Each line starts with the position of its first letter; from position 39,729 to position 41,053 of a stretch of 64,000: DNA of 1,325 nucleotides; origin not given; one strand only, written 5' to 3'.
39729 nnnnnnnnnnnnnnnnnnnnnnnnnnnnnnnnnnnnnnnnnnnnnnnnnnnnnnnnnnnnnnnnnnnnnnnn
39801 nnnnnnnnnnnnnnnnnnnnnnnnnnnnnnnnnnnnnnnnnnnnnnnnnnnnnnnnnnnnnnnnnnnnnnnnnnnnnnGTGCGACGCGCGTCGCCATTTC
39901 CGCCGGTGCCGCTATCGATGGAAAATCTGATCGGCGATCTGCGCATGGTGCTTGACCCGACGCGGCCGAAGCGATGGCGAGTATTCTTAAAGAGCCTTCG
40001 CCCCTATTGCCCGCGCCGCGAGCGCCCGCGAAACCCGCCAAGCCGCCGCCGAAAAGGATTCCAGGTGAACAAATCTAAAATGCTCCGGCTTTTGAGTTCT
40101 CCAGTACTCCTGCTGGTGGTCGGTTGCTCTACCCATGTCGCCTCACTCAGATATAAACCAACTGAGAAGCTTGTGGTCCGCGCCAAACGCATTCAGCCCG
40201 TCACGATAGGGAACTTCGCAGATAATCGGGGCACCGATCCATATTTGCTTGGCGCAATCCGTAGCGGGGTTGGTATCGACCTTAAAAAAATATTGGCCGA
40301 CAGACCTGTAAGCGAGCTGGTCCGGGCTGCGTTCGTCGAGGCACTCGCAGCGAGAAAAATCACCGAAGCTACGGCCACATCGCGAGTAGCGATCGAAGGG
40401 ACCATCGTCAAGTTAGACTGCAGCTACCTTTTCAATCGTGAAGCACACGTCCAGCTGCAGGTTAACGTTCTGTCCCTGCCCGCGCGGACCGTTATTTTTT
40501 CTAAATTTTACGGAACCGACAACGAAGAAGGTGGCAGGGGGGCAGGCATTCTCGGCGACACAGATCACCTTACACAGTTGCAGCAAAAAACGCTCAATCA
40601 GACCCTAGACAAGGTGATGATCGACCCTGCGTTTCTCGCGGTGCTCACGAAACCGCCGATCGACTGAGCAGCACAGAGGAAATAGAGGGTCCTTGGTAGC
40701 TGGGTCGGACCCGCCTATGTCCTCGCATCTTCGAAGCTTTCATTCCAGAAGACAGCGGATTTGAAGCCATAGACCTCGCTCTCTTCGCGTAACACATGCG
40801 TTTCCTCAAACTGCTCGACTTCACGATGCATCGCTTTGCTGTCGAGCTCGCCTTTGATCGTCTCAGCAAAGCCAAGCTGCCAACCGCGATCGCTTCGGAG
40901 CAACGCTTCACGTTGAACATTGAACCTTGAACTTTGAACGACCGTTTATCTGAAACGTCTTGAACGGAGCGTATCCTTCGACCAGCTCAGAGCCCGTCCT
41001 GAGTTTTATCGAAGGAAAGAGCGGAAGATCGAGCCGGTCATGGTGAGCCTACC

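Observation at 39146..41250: Lipoprotein gene flanked by two homologous RAYT middle-region fragments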

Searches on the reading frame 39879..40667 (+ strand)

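Call 6: search_protein_families(library=pfam, proteins=[window:39879-40667:+], max_evalue=0.1)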
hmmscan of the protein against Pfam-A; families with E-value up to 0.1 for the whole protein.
window:39879-40667:+ (262 aa): 1 family
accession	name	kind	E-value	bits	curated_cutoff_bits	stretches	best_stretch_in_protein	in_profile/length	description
PF02205.27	WH2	-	0.048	13.8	23.1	0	123-138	8-21/28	WH2 motif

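Call 7: search_protein_families(library=ncbifam, proteins=[window:39879-40667:+], max_evalue=1)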
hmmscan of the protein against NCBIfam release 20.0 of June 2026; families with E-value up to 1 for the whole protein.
window:39879-40667:+ (262 aa): 0 families

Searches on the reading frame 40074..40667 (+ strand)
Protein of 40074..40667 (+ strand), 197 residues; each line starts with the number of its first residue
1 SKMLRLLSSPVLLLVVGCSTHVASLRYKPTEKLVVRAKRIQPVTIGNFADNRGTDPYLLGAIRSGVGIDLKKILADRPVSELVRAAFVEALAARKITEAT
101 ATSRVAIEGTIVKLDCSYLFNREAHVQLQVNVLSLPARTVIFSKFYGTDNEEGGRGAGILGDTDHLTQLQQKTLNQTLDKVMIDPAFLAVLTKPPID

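Call 23: find_homologous_proteins(query=window:40074-40667:+, max_evalue=0.001)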
Query window:40074-40667:+ (197 aa): 21 proteins with E <= 0.001 among 563 candidates.
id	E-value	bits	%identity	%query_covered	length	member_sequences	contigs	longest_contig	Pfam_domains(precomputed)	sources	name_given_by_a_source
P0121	2.1e-116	404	98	97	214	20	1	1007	-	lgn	-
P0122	5.9e-116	403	96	100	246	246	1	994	-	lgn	-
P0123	7.1e-91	321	97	80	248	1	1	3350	-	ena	-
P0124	4.7e-74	266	67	93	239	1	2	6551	PF09851.15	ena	-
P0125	9.0e-72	259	64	91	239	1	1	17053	PF09851.15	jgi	jgi:hypothetical protein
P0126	4.7e-66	240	63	91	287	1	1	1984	PF09851.15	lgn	-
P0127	2.1e-58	215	55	92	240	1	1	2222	-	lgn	-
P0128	3.8e-58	214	55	92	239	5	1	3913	PF09851.15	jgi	-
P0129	4.9e-57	211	57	93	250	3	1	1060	PF09851.15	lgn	-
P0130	8.3e-57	210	52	95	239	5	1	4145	PF09851.15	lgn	-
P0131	3.5e-56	208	54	94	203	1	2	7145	-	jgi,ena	-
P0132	1.0e-55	206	55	90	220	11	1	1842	-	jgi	-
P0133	2.1e-55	205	54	94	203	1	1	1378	-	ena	-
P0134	4.6e-55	204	55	90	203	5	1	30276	-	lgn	-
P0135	1.2e-54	203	53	93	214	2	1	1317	-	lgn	-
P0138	4.7e-48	181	51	91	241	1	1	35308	PF09851.15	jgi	jgi:Short C-terminal domain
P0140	1.6e-40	157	48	89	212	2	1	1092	PF03923.19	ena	-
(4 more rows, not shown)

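Call 25: find_encoding_contigs(protein=P0123, flank=5000, max_places=4)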
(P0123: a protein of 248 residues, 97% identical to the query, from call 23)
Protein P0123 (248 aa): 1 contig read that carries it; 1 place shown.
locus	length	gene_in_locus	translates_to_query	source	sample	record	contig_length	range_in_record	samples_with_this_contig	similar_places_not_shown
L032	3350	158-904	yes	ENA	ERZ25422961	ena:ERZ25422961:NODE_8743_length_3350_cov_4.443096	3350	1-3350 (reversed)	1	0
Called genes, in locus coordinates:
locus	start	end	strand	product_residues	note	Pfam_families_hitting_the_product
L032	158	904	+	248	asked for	-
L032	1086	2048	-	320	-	PF00248:Aldo_ket_red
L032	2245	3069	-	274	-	PF01797:Y1_Tnp, PF13384:HTH_23 (faint), PF13936:HTH_38 (faint)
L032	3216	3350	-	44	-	?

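Call 26: find_encoding_contigs(protein=P0125, flank=6000, max_places=3)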
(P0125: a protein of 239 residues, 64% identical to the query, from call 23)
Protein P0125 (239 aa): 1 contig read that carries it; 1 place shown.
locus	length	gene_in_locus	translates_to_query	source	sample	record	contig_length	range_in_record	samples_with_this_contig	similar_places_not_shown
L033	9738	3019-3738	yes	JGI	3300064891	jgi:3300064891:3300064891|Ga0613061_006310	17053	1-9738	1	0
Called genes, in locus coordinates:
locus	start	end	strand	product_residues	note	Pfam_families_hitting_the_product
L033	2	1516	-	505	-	?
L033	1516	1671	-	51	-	-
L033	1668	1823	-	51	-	-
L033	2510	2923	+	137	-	PF08308:PEGA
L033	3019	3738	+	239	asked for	PF09851:SHOCT (weak)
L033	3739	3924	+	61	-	-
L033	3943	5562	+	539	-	PF13424:TPR_12 (faint), PF00515:TPR_1 (faint), PF07719:TPR_2 (faint), PF13174:TPR_6 (faint), PF13176:TPR_7 (faint), PF13414:TPR_11, PF13432:TPR_16, PF14559:TPR_19 (weak), +5 more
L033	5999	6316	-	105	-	-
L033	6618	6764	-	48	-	-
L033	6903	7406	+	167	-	-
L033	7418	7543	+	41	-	-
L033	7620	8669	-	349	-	PF00089:Trypsin, PF10459:Peptidase_S46 (faint), PF13365:Trypsin_2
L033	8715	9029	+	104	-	-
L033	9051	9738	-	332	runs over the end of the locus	PF08240:ADH_N, PF00107:ADH_zinc_N, PF13602:ADH_zinc_N_2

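Call 30: find_encoding_contigs(protein=P0121, flank=5000, max_places=6)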
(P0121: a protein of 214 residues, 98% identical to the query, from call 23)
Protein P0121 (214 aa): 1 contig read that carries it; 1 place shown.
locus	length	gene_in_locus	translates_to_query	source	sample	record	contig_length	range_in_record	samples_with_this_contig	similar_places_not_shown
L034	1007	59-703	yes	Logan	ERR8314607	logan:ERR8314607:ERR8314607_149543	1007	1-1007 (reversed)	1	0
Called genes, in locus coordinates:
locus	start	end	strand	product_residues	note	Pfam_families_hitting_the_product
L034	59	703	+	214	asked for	-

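Call 31: find_encoding_contigs(protein=P0122, flank=5000, max_places=6)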
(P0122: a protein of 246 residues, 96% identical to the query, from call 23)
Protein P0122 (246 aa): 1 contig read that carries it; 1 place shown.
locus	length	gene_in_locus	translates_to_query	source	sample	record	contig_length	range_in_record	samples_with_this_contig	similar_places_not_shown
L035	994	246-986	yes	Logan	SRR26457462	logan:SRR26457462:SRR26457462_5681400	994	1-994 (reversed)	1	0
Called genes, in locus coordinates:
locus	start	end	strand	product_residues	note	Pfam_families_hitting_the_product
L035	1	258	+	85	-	?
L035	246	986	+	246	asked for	-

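Call 62: find_encoding_contigs(protein=P0124, flank=5000, max_places=3)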
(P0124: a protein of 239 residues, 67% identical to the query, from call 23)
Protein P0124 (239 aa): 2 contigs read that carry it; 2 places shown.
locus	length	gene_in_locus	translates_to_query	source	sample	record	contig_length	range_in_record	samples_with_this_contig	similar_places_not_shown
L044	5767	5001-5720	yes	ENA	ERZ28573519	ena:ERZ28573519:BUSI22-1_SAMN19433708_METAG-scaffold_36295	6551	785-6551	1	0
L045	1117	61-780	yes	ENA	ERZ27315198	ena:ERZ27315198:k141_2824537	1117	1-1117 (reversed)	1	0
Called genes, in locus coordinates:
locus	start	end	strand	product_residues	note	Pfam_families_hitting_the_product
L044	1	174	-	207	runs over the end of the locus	-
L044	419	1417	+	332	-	-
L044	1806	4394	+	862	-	PF01734:Patatin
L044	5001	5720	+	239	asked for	PF09851:SHOCT (weak)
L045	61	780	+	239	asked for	PF09851:SHOCT (weak)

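Call 63: find_encoding_contigs(protein=P0138, flank=4000, max_places=2)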
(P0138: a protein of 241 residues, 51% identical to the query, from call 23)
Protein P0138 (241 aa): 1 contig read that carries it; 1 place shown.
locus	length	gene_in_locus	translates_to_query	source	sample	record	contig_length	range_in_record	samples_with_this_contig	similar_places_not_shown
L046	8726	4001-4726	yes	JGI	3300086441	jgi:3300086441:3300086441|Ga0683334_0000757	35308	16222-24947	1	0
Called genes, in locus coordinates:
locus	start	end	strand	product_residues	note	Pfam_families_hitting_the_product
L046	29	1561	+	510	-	-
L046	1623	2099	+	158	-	-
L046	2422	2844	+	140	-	-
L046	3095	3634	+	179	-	PF14534:DUF4440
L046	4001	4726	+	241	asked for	PF09851:SHOCT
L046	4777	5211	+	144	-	-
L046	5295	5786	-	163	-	-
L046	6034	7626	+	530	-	PF17164:DUF5122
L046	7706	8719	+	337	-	-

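Call 77: search_protein_families(library=pfam, proteins=[P0124, P0140], max_evalue=0.01)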
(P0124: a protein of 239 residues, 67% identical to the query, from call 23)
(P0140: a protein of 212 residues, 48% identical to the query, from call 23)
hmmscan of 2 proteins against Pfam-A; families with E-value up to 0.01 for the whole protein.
P0124 (239 aa): 1 family
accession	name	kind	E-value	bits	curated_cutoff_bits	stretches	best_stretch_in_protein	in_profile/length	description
PF09851.14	SHOCT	-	9.9e-07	28.8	27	1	209-236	1-28/28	Short C-terminal domain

P0140 (212 aa): 1 family
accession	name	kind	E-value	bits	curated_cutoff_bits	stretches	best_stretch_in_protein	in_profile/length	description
PF03923.18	Lipoprotein_16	-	8.1e-06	26.1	25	1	44-194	12-158/159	Uncharacterized lipoprotein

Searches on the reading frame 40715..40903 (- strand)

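Call 6: search_protein_families(library=pfam, proteins=[window:40715-40903:-], max_evalue=0.1)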
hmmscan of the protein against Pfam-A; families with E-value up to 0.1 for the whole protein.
window:40715-40903:- (62 aa): 0 families

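Call 7: search_protein_families(library=ncbifam, proteins=[window:40715-40903:-], max_evalue=1)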
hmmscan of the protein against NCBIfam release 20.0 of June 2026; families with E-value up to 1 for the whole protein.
window:40715-40903:- (62 aa): 1 family
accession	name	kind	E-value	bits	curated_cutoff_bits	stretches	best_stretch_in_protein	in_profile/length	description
TIGR01270.1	Trp_5_monoox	equivalog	0.027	13.1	705.5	1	26-61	373-408/464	tryptophan 5-monooxygenase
